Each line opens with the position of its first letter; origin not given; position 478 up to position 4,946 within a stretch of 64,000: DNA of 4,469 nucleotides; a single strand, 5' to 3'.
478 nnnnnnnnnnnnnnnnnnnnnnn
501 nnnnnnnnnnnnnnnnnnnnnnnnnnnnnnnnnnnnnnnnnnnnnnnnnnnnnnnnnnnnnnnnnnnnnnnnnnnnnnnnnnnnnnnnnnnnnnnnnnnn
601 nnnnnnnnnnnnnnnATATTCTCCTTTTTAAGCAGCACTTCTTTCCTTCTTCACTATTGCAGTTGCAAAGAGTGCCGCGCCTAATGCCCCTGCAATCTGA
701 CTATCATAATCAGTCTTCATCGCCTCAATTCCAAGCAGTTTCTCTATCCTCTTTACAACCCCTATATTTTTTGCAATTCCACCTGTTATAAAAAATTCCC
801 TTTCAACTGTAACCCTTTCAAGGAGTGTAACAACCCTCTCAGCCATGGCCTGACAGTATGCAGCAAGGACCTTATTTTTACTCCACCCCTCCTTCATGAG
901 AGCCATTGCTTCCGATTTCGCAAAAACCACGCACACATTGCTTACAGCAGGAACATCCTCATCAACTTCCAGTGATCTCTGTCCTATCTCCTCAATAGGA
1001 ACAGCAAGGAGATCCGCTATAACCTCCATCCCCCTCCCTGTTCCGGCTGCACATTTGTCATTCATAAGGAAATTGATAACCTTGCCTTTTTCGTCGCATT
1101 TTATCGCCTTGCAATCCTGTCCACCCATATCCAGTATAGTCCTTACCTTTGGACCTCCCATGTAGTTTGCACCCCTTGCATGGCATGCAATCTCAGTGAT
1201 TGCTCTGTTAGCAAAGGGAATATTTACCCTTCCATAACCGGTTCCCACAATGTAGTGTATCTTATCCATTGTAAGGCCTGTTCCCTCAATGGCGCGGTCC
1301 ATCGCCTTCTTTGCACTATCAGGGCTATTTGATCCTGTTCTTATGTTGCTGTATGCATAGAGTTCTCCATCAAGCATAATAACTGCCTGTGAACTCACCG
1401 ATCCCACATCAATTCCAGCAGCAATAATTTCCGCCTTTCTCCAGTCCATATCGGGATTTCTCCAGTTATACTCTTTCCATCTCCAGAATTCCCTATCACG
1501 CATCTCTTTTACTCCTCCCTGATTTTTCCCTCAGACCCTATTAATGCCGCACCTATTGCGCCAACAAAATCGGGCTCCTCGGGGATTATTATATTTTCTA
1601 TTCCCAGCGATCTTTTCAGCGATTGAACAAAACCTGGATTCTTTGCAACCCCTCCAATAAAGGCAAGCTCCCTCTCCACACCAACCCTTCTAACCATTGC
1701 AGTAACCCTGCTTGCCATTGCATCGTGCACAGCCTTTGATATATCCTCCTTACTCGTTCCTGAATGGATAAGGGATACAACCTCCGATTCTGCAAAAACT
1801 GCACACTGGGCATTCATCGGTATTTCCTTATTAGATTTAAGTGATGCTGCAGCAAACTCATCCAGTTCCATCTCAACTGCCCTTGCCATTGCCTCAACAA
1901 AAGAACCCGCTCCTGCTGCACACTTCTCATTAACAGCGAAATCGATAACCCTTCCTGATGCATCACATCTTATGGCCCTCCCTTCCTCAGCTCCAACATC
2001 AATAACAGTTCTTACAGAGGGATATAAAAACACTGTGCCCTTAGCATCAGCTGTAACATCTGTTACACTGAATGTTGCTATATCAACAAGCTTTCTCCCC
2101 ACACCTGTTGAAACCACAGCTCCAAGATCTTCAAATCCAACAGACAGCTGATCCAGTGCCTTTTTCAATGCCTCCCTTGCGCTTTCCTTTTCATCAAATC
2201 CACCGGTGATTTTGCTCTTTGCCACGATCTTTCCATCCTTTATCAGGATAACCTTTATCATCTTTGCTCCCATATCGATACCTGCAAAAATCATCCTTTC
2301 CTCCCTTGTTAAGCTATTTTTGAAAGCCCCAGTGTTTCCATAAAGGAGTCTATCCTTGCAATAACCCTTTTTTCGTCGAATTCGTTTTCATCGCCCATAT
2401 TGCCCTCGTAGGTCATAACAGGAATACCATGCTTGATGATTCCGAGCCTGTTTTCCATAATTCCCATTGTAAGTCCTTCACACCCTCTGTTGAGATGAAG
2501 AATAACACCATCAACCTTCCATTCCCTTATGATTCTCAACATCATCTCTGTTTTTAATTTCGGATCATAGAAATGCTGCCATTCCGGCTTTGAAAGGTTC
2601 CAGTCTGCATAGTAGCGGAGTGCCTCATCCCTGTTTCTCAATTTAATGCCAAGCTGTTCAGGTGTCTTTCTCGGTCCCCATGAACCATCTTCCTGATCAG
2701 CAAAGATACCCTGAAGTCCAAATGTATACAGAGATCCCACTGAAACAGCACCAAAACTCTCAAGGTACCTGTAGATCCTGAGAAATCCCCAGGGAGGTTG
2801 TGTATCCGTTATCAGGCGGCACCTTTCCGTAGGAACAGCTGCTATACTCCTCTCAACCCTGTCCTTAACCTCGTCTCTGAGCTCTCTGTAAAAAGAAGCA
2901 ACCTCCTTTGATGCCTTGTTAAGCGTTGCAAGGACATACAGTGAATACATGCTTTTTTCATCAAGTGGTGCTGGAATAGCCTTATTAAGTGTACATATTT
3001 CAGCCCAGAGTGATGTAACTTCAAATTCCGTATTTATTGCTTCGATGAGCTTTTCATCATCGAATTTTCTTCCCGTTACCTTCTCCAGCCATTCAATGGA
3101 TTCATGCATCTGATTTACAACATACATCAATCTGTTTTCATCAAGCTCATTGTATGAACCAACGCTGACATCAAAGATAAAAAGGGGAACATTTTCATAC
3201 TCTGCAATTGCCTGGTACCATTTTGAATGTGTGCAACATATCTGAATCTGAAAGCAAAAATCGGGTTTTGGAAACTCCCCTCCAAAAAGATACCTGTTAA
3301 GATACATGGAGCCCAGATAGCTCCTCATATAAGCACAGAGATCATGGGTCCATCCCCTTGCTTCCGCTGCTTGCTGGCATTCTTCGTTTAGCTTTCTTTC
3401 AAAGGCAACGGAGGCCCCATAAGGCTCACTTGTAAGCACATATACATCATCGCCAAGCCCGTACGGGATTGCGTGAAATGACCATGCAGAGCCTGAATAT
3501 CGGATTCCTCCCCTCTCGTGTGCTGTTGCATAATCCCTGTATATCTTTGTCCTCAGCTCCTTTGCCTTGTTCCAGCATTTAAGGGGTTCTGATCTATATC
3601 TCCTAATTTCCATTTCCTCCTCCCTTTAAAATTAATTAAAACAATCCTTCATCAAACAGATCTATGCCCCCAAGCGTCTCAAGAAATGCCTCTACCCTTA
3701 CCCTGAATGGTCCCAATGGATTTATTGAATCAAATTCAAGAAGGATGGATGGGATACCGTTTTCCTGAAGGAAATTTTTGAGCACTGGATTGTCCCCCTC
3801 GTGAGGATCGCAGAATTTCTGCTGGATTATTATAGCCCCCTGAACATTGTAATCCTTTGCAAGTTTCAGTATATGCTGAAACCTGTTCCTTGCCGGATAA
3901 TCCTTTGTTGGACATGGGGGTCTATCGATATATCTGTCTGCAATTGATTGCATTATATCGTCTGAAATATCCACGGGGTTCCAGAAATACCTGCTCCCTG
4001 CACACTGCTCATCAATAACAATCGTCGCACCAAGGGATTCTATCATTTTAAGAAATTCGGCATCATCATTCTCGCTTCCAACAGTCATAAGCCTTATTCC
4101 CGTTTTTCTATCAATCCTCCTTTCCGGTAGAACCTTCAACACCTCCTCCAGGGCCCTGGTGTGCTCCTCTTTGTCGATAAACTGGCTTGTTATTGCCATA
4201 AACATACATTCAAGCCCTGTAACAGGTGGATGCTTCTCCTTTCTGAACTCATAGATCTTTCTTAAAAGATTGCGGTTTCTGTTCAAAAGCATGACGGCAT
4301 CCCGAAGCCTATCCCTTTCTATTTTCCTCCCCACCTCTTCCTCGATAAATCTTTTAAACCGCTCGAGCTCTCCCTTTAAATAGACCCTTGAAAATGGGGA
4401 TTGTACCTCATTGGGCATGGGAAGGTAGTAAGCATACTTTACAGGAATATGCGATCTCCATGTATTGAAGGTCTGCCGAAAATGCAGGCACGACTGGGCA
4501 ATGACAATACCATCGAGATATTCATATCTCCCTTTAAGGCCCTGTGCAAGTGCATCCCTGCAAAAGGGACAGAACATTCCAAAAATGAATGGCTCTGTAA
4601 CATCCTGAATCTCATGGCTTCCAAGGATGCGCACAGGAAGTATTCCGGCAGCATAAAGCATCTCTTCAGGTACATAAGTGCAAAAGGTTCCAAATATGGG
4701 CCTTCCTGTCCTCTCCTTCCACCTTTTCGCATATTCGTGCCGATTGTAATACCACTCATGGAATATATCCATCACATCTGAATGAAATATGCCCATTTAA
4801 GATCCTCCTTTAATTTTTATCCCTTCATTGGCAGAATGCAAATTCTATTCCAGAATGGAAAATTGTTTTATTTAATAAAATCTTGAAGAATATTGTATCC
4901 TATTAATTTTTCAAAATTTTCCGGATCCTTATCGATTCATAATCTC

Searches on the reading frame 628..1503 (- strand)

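Call 104: search_protein_families(library=pfam, proteins=[window:628-1503:-], max_evalue=1e-8)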
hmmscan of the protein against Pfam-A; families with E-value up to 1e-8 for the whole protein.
window:628-1503:- (291 aa): 1 family
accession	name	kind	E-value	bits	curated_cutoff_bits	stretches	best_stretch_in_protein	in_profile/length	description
PF01869.26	BcrAD_BadFG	-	1.4e-54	185.9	31.5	1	30-280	2-271/271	BadF/BadG/BcrA/BcrD ATPase family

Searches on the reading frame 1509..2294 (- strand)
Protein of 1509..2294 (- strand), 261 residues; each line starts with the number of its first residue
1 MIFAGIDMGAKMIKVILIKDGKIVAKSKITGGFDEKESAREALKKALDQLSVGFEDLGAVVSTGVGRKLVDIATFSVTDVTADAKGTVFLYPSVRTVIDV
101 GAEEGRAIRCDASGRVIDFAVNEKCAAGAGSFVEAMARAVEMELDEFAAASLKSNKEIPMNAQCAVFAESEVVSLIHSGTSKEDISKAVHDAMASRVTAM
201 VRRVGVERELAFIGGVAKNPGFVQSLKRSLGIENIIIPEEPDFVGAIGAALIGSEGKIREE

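Call 104: search_protein_families(library=pfam, proteins=[window:1509-2294:-], max_evalue=1e-8)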
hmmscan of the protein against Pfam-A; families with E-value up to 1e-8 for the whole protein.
window:1509-2294:- (261 aa): 1 family
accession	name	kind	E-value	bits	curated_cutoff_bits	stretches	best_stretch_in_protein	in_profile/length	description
PF01869.26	BcrAD_BadFG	-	1e-46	160.1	31.5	1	5-253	2-271/271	BadF/BadG/BcrA/BcrD ATPase family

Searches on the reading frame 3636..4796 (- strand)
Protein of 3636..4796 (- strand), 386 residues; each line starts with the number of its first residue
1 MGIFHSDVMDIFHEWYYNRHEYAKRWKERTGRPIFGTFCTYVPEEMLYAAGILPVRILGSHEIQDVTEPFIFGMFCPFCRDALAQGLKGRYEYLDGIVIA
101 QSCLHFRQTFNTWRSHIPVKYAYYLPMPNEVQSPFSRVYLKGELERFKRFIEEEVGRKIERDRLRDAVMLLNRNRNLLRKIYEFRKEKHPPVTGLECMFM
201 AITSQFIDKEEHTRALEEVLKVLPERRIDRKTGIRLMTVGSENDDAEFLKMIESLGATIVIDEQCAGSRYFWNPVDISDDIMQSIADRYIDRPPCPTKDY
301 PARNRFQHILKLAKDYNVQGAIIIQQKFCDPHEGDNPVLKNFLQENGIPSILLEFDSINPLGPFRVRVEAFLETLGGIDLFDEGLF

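Call 104: search_protein_families(library=pfam, proteins=[window:3636-4796:-], max_evalue=1e-8)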
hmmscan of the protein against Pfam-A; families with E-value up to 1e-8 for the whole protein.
window:3636-4796:- (386 aa): 1 family
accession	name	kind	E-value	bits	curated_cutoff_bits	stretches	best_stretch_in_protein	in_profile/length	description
PF06050.19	HGD-D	-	2.4e-90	304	28.4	1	39-375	1-342/342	2-hydroxyglutaryl-CoA dehydratase, D-component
